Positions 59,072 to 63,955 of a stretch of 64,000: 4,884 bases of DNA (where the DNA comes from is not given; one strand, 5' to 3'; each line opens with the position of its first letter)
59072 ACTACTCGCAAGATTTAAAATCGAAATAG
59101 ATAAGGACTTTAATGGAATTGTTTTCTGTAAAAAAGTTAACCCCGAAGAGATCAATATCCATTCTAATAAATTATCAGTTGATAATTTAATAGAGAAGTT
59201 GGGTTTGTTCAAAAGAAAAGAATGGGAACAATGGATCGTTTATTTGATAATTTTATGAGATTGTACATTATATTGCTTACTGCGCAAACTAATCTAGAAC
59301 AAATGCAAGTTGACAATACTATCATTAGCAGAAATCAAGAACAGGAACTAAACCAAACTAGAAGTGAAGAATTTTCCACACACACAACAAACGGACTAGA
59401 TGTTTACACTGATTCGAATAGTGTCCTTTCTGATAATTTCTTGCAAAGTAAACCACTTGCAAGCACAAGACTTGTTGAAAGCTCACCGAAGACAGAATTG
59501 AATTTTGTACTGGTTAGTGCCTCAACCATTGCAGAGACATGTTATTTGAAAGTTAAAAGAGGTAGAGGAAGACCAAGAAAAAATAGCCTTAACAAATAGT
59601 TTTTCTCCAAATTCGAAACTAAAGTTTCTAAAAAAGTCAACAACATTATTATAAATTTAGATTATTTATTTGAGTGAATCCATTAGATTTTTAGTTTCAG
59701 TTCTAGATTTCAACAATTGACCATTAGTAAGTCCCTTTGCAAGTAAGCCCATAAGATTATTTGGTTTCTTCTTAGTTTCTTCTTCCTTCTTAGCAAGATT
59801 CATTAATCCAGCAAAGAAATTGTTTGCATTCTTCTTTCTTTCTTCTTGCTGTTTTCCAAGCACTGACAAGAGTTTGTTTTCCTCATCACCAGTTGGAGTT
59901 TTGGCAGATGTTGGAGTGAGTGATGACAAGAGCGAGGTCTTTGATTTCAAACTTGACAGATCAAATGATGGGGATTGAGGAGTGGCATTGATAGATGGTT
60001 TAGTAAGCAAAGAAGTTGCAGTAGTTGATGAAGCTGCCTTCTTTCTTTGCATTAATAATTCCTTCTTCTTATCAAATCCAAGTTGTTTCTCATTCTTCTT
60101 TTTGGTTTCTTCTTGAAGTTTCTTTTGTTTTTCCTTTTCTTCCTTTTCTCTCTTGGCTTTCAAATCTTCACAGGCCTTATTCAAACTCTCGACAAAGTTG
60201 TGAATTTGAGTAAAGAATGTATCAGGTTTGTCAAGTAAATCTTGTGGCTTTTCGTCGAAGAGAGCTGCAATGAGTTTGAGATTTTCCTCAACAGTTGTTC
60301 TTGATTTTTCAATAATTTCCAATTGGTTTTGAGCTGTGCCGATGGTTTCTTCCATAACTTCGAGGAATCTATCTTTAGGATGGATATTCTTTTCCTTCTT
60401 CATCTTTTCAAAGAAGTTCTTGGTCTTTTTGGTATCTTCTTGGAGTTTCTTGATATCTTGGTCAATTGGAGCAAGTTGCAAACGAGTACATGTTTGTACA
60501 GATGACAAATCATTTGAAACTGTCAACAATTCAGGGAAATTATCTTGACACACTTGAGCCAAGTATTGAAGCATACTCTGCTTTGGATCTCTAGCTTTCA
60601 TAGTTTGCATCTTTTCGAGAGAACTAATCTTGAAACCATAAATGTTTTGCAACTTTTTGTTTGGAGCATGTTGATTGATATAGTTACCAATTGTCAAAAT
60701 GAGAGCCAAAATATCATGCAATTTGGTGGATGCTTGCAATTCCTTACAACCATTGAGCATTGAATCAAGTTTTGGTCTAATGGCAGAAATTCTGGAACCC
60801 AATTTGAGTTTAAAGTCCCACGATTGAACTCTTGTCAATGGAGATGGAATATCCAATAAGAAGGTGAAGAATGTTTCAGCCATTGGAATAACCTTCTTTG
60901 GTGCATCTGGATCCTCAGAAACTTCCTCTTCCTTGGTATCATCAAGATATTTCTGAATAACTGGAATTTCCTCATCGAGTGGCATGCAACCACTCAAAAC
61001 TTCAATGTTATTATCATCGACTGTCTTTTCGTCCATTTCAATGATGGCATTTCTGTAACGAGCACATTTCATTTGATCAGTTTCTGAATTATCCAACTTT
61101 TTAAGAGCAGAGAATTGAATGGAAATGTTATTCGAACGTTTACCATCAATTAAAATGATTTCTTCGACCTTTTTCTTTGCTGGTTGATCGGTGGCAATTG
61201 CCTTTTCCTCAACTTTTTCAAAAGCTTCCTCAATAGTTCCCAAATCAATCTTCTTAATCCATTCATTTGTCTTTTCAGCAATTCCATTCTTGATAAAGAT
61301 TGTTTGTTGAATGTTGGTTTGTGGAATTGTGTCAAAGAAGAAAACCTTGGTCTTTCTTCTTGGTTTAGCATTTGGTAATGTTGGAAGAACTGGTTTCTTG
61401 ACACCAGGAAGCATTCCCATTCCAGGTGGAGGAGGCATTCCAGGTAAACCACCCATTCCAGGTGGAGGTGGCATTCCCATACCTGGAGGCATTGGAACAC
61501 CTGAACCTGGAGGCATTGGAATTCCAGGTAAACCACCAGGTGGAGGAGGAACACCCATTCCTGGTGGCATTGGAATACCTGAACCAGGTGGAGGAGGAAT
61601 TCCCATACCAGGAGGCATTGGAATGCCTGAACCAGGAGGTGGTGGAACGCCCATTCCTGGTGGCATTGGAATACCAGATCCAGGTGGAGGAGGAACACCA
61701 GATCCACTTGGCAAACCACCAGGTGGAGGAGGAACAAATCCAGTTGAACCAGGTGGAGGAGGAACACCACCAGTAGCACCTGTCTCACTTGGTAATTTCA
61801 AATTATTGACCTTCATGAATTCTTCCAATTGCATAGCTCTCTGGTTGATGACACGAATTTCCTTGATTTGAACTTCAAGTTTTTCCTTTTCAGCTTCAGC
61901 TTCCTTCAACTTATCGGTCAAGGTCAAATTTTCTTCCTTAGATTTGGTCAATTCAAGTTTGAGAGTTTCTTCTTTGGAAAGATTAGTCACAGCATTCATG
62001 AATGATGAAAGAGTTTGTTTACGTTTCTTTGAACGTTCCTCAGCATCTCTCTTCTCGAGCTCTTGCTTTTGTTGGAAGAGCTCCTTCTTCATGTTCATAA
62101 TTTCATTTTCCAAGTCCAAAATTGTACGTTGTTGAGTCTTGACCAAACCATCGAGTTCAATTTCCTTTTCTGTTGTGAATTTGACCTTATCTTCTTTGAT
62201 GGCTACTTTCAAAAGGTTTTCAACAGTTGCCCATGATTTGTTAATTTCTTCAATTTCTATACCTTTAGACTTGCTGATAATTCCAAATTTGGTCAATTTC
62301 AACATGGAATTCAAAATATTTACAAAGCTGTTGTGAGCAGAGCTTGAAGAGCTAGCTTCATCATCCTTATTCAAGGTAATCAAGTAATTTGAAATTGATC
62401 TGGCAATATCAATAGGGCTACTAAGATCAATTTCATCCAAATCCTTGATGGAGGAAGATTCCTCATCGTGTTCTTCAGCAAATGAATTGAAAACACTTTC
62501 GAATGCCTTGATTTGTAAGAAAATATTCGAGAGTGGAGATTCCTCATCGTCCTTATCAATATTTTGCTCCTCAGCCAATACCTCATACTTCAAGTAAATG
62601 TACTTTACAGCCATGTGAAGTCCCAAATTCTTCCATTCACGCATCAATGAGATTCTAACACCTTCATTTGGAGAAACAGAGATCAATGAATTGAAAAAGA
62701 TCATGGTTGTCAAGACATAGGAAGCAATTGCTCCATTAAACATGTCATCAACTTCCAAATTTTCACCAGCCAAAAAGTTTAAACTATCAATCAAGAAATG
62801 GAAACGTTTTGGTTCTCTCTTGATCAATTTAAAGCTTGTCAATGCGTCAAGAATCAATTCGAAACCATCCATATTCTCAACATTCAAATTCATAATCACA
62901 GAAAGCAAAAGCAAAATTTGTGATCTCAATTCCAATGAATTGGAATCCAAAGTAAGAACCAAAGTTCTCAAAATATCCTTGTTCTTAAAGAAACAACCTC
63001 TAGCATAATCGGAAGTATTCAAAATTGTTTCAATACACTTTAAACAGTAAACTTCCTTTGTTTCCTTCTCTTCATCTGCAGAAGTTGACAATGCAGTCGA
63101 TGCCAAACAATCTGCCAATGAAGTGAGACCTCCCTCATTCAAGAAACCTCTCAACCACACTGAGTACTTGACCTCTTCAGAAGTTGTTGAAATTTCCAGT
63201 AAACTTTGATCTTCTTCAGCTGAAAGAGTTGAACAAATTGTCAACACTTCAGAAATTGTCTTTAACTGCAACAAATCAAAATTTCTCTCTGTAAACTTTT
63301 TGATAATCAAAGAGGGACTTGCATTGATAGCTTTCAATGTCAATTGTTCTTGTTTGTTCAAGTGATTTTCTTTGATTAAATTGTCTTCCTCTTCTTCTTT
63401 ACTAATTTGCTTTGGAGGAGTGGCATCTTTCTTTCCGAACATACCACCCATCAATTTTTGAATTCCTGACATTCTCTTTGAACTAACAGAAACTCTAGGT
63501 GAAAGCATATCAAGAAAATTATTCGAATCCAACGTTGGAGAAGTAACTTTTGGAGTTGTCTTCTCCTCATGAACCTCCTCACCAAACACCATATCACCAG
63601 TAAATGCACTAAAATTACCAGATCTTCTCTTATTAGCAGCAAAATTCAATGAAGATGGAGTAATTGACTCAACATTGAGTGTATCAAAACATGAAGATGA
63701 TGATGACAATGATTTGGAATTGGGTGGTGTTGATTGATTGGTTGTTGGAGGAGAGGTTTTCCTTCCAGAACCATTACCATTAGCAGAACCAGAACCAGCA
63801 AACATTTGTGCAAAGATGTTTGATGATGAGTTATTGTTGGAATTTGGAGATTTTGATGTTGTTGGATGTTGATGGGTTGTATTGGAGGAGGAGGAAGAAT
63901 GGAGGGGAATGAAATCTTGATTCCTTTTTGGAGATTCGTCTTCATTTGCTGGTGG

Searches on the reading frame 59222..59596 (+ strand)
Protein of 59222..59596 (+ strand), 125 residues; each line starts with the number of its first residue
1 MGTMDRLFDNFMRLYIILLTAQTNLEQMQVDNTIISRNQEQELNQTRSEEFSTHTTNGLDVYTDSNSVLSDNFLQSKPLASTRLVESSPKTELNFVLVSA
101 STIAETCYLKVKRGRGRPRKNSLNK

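Call 6: search_protein_families(library=pfam, proteins=[window:59222-59596:+], max_evalue=10)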
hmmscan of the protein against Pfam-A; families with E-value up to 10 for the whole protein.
window:59222-59596:+ (125 aa): 1 family
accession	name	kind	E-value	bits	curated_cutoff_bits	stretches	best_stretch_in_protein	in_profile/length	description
PF02178.24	AT_hook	-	0.0076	16.4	17.4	1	112-122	1-11/13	AT hook motif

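Call 57: predict_structure(alignment_id=A3)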
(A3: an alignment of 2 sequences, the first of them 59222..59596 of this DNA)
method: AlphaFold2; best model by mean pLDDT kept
length: 125 residues; sequences in the alignment: 2
mean_pLDDT: 61.1   pTM: 0.24
mean pLDDT of the five models: 61.1, 58.3, 55.9, 55.6, 51.4
residues with pLDDT >= 90: 9; 70-90: 27; 50-70: 53; < 50: 36
segments of 3 or more residues with pLDDT < 50: 52-72, 74-76, 78-87
pLDDT, mean of each block of 10 residues (from residue 1): 80 90 71 65 56 44 44 47 44 64 75 57 50
secondary structure, 60 per line:
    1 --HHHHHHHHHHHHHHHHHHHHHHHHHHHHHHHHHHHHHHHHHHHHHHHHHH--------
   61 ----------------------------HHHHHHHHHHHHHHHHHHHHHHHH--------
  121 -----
elements in order: H3-52 H89-112

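Call 59: fold_search(model_id=the predicted structure, library=pdb)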
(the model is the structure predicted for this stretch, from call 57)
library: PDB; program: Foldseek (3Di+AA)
matches with E <= 10: 0; with E <= 0.001: 0
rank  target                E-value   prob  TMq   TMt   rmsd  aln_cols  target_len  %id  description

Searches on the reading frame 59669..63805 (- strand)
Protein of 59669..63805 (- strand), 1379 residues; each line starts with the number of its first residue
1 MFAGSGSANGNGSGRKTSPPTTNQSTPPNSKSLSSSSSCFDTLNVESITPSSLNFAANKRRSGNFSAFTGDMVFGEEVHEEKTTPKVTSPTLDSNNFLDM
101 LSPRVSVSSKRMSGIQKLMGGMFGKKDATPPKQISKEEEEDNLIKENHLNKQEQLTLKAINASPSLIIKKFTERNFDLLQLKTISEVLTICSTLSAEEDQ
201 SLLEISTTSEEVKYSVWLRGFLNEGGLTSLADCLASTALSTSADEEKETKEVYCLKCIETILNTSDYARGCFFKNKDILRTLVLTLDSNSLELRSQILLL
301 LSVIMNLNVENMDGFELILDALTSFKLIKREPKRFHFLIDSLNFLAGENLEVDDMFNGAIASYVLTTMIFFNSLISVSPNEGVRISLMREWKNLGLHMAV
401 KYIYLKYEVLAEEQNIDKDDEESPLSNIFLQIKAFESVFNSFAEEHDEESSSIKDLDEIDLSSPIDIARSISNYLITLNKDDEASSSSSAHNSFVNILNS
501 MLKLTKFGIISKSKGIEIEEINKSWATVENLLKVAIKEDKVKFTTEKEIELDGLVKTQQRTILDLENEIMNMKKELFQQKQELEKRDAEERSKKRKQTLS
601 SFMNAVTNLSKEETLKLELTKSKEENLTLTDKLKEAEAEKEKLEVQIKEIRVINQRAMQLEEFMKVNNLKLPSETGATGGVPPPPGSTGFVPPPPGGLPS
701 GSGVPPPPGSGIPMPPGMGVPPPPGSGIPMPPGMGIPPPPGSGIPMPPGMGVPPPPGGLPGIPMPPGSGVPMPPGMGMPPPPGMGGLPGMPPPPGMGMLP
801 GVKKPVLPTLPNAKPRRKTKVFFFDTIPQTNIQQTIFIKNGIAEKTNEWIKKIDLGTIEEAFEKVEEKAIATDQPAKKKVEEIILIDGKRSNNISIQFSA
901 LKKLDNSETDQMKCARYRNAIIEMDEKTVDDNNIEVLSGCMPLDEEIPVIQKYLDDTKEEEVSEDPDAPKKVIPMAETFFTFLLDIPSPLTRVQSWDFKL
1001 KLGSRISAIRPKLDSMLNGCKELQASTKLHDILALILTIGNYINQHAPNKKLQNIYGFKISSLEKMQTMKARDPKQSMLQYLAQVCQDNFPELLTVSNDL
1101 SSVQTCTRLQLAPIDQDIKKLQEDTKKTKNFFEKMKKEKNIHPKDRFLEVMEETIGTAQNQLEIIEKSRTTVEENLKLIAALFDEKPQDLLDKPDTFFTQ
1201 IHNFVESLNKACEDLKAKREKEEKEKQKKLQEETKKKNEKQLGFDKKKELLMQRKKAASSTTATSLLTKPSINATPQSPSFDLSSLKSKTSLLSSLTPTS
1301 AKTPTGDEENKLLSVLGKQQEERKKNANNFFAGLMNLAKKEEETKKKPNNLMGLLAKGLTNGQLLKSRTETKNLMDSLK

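Call 23: find_homologous_proteins(query=window:59669-63805:-, max_evalue=1e-30)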
Query window:59669-63805:- (1379 aa): 1 proteins with E <= 1e-30 among 8000 candidates.
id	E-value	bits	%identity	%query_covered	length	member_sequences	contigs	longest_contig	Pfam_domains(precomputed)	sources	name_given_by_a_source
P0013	0.0e+0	3034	100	100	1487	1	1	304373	PF06371.20,PF02181.29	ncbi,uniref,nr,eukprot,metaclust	ncbi:FH2 domain-containing protein [Naegleria gruberi]|uniref:FH2 domain-containing protein n=1 Tax=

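Call 24: find_encoding_contigs(protein=P0013, flank=3000, max_places=3)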
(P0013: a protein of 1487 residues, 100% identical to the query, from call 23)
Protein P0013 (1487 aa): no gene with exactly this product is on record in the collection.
